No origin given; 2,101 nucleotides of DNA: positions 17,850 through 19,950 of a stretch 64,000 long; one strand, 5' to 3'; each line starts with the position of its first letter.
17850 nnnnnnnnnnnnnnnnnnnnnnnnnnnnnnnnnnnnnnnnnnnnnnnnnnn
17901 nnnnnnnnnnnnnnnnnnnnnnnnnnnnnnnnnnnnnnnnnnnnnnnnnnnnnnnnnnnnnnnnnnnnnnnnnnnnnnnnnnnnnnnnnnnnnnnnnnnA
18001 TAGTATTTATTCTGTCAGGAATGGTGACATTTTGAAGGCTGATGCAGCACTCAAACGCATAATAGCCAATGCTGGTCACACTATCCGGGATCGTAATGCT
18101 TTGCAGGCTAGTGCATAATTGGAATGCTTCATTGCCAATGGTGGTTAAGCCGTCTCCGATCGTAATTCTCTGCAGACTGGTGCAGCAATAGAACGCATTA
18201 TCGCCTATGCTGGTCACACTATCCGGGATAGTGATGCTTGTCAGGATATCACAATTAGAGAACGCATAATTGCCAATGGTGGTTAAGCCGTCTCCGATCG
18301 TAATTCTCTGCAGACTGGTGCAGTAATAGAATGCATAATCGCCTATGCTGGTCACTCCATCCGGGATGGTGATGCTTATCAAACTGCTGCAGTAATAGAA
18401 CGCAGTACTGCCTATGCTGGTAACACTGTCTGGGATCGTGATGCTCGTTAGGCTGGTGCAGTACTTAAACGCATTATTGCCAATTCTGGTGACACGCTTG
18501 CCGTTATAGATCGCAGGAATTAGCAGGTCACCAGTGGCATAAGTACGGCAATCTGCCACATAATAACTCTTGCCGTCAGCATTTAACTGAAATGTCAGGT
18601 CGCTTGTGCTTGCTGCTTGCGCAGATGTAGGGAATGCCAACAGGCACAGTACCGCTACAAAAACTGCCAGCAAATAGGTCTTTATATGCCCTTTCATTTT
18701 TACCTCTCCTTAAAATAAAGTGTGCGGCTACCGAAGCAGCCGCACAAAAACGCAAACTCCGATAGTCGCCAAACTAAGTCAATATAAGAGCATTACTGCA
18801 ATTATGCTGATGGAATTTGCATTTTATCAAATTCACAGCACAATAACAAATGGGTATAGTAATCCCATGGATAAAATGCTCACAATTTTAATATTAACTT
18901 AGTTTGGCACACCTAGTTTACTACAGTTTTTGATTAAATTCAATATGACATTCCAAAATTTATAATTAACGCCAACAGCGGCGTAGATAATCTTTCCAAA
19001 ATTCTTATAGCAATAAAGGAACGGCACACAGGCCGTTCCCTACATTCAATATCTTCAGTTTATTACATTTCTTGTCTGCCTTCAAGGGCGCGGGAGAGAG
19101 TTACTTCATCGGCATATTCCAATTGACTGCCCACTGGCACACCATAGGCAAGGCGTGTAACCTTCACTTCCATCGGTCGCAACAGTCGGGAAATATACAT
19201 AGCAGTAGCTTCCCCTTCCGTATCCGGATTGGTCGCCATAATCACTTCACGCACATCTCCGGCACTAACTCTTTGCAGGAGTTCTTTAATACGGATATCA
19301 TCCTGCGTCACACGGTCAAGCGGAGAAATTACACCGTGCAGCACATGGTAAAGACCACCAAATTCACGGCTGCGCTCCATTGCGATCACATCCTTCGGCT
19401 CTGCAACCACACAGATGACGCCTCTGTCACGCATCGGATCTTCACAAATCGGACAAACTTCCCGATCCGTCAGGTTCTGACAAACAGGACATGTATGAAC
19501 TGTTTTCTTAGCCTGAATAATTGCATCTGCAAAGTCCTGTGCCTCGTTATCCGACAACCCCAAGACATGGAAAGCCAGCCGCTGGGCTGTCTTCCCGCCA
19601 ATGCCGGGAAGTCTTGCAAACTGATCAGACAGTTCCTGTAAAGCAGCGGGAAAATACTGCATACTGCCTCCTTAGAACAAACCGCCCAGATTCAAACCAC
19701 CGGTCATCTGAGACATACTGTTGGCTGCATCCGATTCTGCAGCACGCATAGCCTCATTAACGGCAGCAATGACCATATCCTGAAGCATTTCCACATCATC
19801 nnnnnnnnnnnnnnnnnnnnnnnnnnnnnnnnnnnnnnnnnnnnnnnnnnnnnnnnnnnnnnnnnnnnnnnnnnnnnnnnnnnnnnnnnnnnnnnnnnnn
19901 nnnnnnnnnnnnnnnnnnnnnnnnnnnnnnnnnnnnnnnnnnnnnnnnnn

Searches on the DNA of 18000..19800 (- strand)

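Call 6: search_rna_families(source=window, start=18000, end=19800, threshold=evalue, max_evalue=1)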
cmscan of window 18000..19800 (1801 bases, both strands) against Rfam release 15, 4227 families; matches with E-value up to 1: 0.
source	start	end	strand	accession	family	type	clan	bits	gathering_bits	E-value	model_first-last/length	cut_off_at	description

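Call 88: search_dna_similar(query=window:18700-18946:-, collection=phages, mode=distant, max_rows=15)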
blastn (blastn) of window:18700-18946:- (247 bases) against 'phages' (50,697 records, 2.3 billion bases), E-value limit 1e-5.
No match.

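Call 89: search_dna_similar(query=window:18700-18946:-, collection=plasmids, mode=distant, max_rows=10)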
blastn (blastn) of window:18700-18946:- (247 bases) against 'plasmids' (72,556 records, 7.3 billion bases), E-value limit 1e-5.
No match.
